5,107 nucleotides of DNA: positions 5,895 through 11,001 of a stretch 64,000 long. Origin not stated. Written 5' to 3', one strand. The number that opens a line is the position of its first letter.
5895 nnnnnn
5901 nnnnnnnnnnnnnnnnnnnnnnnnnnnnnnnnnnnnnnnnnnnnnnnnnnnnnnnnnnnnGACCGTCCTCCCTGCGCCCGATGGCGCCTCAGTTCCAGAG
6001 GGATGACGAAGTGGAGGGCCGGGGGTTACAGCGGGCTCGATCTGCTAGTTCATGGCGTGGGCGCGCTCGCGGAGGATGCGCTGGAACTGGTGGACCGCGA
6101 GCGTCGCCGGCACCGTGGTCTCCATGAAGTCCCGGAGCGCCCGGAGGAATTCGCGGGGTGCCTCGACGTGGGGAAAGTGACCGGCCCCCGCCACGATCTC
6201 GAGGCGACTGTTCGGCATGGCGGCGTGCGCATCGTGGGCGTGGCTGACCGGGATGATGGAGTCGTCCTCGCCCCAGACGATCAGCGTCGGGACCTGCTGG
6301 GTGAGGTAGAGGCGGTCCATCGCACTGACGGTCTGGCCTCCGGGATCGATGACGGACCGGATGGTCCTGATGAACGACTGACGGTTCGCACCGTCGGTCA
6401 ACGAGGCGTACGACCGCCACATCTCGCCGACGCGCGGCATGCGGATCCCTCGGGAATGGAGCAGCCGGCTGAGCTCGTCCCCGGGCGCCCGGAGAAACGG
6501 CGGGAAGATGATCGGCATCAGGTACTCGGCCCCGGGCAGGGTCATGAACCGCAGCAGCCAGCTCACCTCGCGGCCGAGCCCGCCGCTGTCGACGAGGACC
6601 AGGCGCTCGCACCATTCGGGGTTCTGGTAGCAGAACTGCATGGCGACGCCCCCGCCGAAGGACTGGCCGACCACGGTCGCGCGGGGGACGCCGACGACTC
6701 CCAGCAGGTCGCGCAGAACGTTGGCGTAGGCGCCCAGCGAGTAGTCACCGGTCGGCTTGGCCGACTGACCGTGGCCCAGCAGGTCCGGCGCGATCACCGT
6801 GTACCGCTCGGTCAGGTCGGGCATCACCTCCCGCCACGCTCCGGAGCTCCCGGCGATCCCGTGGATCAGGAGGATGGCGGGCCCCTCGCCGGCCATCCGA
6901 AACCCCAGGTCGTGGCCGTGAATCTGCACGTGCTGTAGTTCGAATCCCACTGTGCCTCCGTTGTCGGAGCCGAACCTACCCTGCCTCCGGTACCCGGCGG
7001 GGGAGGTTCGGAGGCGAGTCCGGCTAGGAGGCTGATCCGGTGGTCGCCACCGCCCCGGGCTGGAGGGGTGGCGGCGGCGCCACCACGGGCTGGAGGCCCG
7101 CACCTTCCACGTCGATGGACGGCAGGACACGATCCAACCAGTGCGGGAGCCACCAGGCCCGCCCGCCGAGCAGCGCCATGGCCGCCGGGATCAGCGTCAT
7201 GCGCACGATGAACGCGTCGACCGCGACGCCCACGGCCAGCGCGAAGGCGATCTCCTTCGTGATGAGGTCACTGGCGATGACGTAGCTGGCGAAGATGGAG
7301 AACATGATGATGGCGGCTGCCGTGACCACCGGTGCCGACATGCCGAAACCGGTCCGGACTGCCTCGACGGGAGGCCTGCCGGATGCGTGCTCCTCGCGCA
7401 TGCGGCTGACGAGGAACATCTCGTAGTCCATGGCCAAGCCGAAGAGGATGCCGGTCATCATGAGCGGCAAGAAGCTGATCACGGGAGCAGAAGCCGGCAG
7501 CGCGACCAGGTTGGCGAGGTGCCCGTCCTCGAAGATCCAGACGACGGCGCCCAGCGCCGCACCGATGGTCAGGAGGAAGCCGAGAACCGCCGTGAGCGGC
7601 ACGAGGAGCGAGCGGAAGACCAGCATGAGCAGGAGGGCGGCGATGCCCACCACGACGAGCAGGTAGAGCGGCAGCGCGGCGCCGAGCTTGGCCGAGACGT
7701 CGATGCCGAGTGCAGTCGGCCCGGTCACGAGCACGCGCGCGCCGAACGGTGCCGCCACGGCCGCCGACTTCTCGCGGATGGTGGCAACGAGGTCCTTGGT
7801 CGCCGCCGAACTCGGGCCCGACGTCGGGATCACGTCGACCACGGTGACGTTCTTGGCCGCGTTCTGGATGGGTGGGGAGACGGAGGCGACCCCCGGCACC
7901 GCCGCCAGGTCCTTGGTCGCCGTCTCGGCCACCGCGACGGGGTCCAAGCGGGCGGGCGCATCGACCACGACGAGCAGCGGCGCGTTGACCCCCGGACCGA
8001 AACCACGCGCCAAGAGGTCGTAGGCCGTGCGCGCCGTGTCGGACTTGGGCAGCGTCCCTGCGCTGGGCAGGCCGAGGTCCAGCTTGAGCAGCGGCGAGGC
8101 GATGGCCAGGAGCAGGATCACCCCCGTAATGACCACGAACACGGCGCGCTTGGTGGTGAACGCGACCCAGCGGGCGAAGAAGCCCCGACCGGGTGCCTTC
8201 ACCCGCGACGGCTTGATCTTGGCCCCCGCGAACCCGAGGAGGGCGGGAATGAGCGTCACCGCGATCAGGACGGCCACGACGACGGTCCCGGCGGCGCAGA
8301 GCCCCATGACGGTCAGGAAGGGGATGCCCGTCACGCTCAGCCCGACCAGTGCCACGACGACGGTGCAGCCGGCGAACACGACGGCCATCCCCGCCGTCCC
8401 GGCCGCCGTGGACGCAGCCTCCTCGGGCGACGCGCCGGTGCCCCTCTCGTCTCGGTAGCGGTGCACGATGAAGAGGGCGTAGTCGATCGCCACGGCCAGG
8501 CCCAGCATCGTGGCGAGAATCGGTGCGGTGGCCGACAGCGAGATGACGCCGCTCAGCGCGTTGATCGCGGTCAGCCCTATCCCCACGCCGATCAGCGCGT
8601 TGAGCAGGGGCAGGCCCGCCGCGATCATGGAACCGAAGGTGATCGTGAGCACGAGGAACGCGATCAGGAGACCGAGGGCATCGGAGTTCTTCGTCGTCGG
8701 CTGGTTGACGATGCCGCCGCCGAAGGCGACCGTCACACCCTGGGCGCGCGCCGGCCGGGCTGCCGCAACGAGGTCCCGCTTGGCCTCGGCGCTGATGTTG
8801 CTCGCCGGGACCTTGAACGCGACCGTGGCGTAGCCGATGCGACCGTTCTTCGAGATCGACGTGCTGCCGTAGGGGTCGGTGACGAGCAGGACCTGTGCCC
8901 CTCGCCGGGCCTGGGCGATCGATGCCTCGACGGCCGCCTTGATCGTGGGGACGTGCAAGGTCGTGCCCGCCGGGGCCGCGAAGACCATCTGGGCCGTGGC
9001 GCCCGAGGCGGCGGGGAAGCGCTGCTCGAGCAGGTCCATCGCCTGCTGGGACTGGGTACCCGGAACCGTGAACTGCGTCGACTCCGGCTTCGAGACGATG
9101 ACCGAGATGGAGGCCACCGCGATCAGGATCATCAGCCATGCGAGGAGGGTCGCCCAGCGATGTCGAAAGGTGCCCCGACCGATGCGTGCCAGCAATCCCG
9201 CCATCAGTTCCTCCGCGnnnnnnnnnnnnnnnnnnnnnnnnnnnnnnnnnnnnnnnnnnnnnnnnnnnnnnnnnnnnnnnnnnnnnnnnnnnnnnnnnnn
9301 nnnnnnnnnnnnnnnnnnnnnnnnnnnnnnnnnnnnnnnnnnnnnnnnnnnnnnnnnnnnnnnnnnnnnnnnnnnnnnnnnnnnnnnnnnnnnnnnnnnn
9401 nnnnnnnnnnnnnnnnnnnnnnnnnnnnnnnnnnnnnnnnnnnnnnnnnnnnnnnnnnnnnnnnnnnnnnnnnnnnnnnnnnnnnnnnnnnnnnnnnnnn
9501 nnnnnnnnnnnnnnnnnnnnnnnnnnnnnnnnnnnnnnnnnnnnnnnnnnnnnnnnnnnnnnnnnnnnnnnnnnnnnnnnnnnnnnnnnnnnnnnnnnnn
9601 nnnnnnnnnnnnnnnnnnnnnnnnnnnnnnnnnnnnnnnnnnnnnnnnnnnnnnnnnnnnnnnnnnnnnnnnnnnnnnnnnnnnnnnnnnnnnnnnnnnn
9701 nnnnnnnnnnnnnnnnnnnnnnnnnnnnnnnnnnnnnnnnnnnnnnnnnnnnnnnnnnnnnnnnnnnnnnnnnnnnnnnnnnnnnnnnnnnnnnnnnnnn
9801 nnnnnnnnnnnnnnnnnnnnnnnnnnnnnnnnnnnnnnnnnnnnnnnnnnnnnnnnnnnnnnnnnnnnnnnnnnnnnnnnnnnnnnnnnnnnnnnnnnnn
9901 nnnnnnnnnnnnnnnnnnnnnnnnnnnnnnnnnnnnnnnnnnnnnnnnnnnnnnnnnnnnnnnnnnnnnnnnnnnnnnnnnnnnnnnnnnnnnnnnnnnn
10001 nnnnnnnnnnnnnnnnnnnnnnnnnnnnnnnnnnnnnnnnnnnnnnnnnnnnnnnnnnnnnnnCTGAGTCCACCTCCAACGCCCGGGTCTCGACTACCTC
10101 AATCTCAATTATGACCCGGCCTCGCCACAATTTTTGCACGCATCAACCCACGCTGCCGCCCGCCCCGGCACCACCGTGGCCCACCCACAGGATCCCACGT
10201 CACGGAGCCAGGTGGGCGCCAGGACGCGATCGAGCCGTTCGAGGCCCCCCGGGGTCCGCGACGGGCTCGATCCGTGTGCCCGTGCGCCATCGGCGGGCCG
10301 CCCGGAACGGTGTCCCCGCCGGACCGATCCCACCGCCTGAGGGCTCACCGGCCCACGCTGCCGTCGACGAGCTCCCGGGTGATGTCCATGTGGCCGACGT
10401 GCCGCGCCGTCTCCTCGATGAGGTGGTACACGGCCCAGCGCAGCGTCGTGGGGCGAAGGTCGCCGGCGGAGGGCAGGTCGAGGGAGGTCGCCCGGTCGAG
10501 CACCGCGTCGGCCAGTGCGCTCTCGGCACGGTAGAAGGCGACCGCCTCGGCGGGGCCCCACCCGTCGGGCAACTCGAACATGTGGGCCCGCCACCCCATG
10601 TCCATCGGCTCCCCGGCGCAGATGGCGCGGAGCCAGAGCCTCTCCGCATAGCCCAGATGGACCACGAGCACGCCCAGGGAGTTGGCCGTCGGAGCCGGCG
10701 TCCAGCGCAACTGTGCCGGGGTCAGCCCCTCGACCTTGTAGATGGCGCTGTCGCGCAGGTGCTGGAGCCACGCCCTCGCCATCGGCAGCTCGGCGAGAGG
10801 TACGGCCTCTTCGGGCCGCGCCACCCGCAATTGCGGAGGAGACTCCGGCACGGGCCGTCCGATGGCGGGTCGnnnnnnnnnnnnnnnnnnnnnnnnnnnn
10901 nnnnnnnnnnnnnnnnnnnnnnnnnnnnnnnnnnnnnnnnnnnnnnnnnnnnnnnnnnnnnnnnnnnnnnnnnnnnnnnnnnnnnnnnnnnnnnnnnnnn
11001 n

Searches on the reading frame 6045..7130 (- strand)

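Call 53: search_protein_families(library=pfam, proteins=[window:6045-7130:-], max_evalue=0.0001)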
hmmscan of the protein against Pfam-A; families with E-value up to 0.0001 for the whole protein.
window:6045-7130:- (361 aa): 3 families
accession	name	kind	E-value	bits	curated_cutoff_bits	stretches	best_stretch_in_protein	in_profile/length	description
PF00561.26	Abhydrolase_1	-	1.1e-34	120.7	25.8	2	84-185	1-103/245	alpha/beta hydrolase fold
PF12697.13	Abhydrolase_6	-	2.3e-26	94.3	26.3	1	86-330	1-216/217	Alpha/beta hydrolase family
PF12146.15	Hydrolase_4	-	8.5e-15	55.1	27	1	85-323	6-237/239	Serine aminopeptidase, S33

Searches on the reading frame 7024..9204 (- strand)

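Call 53: search_protein_families(library=pfam, proteins=[window:7024-9204:-], max_evalue=0.0001)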
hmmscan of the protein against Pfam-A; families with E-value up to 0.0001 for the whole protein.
window:7024-9204:- (726 aa): 1 family
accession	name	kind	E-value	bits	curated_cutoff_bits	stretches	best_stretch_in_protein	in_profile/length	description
PF03176.21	MMPL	-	1.5e-81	274.4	20.5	2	46-350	3-326/333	MMPL family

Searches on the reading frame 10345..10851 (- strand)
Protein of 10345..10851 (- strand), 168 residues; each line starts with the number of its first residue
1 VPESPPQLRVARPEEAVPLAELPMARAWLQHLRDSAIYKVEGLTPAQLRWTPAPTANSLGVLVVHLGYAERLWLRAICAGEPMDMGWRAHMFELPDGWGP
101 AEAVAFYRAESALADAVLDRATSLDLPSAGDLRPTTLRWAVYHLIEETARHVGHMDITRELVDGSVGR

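Call 53: search_protein_families(library=pfam, proteins=[window:10345-10851:-], max_evalue=0.0001)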
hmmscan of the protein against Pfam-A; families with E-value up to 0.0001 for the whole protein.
window:10345-10851:- (168 aa): 2 families
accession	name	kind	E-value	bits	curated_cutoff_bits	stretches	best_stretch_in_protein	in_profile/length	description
PF04978.18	MST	-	5e-33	115.1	27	1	26-164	3-149/149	Mycothiol-S-transferase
PF12867.12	DinB_2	-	1.6e-13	51.6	24.8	1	33-155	6-128/128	DinB superfamily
